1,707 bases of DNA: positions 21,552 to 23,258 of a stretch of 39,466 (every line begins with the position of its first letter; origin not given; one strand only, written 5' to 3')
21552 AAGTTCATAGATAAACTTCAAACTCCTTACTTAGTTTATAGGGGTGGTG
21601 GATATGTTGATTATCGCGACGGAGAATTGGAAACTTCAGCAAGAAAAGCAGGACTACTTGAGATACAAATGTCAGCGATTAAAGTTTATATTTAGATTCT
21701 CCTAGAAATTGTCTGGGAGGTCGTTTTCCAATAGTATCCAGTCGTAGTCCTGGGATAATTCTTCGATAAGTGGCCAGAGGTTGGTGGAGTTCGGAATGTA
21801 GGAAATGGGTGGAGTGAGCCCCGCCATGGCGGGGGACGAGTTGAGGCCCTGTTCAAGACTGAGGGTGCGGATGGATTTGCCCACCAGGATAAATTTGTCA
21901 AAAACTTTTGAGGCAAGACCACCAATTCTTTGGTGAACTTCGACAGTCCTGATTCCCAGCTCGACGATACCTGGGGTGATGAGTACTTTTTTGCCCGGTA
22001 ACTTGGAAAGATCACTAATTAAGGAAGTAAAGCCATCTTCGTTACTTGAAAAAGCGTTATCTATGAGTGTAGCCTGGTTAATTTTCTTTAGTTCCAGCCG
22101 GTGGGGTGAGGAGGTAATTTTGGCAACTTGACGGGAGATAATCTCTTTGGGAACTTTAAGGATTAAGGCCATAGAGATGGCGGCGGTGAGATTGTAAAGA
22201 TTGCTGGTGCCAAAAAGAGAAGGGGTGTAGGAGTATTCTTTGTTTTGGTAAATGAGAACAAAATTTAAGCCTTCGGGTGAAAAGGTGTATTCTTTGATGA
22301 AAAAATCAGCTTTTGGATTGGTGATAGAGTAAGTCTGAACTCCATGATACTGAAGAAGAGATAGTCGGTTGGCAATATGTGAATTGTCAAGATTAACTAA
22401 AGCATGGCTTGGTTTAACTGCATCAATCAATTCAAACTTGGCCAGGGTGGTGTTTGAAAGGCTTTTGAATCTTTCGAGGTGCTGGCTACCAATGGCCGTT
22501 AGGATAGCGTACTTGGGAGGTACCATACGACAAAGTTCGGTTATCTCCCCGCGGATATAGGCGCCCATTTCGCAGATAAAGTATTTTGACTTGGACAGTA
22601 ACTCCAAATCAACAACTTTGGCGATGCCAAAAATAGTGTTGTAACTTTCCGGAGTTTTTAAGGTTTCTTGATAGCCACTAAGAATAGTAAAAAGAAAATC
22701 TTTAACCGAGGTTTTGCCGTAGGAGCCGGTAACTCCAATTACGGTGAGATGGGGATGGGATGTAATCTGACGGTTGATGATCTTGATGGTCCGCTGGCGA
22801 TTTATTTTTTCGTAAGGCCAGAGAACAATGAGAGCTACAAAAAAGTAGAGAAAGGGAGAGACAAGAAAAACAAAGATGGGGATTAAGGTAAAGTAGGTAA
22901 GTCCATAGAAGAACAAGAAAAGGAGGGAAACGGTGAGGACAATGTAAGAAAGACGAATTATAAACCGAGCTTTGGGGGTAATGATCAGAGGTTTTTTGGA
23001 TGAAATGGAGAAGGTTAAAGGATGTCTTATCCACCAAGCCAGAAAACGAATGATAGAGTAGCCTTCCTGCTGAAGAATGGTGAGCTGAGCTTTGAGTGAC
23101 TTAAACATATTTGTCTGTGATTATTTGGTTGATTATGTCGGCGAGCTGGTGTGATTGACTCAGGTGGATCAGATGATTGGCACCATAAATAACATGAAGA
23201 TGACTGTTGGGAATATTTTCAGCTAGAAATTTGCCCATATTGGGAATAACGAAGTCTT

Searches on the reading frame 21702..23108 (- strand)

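Call 33: search_protein_families(library=pfam, proteins=[window:21702-23108:-])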
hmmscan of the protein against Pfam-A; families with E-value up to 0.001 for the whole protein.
window:21702-23108:- (468 aa): 2 families
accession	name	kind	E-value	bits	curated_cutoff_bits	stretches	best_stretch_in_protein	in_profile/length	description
PF08245.18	Mur_ligase_M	-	1.5e-32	113.7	24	1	126-313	1-199/200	Mur ligase middle domain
PF02875.26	Mur_ligase_C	-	0.00055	21.2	28.4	1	336-460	1-123/127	Mur ligase, glutamate ligase domain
